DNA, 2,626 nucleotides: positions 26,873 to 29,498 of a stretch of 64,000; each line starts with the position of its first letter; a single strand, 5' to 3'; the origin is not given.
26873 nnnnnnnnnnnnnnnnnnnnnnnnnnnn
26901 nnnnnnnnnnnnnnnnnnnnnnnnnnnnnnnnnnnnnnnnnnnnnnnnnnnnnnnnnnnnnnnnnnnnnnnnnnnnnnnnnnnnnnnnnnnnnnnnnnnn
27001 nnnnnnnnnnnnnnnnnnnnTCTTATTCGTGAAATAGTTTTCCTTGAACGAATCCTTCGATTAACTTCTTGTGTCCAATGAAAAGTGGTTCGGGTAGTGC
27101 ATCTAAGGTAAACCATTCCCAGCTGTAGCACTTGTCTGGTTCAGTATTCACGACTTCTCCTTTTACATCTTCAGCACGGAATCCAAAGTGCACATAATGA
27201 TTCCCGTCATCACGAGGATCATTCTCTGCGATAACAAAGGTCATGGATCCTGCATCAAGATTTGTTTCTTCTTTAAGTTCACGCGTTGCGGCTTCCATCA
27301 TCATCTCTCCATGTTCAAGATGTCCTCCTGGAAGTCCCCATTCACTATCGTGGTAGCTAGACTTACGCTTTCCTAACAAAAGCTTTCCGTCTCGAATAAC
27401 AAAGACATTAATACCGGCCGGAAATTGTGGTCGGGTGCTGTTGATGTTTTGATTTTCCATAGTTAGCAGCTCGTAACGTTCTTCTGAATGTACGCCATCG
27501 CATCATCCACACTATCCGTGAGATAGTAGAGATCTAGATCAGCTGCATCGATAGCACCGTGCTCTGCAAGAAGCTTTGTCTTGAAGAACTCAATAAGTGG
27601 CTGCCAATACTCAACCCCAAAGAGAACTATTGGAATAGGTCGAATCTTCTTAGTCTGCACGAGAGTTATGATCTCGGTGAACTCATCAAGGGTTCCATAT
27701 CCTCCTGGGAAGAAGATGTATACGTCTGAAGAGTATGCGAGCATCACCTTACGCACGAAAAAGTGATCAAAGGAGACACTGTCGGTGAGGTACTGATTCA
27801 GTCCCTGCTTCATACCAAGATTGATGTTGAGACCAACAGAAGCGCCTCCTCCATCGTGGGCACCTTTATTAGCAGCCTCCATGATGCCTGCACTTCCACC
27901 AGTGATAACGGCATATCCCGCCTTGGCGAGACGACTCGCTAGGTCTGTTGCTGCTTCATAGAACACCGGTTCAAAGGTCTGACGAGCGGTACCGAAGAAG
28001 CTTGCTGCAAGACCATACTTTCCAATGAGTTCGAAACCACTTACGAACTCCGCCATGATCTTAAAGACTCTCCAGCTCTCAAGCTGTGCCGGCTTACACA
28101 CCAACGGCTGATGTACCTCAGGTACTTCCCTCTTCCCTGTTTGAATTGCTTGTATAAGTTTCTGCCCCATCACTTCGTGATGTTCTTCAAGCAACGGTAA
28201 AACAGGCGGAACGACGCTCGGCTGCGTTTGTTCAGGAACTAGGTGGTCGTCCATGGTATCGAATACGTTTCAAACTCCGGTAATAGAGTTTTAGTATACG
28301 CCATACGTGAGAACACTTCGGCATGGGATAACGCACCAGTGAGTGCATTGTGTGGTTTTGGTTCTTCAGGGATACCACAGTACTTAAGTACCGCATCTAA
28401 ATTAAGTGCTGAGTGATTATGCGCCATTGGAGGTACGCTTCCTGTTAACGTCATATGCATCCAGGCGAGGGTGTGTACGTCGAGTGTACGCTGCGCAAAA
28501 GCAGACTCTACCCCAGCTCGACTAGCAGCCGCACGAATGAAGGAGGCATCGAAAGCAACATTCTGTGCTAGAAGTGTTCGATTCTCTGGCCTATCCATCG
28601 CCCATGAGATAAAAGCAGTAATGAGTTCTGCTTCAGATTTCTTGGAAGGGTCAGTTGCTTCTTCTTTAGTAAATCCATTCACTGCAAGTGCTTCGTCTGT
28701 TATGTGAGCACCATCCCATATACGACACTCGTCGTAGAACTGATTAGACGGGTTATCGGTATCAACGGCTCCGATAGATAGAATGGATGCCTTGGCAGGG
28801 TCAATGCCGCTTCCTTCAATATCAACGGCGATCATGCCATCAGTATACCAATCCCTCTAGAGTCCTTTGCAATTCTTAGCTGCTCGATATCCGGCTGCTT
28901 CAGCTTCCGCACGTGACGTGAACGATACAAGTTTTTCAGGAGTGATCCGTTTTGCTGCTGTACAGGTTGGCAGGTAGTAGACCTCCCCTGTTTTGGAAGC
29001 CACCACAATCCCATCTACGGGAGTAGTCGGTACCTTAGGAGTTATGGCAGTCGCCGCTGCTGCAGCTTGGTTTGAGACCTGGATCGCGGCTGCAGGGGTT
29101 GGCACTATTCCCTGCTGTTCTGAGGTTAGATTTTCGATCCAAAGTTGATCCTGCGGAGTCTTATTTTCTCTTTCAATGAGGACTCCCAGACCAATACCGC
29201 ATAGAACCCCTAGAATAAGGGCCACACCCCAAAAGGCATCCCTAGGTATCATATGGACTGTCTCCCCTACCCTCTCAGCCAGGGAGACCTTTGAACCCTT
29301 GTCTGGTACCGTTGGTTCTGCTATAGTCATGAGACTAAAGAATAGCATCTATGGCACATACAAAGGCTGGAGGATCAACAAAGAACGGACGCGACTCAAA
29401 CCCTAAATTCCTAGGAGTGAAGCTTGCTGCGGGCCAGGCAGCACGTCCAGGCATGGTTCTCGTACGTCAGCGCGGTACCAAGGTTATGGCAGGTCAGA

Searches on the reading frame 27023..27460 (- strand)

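Call 49: search_protein_families(library=pfam, proteins=[window:27023-27460:-], max_evalue=0.001)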
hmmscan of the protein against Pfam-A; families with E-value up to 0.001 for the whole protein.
window:27023-27460:- (145 aa): 1 family
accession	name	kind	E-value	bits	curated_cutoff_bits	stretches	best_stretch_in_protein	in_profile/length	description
PF00293.34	NUDIX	-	2.3e-23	83.1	21.1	1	15-135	4-132/134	NUDIX domain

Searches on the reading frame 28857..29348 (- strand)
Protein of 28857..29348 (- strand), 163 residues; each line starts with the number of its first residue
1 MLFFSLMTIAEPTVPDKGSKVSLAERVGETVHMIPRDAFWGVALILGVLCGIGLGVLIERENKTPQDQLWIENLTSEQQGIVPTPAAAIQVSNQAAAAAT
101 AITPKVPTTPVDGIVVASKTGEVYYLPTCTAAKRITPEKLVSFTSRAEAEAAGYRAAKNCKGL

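Call 49: search_protein_families(library=pfam, proteins=[window:28857-29348:-], max_evalue=0.001)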
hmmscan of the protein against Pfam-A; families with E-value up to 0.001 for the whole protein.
window:28857-29348:- (163 aa): 1 family
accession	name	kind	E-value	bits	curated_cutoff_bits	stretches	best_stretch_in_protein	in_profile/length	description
PF02805.21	Ada_Zn_binding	-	3.4e-07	30.6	23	1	114-161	17-63/65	Metal binding domain of Ada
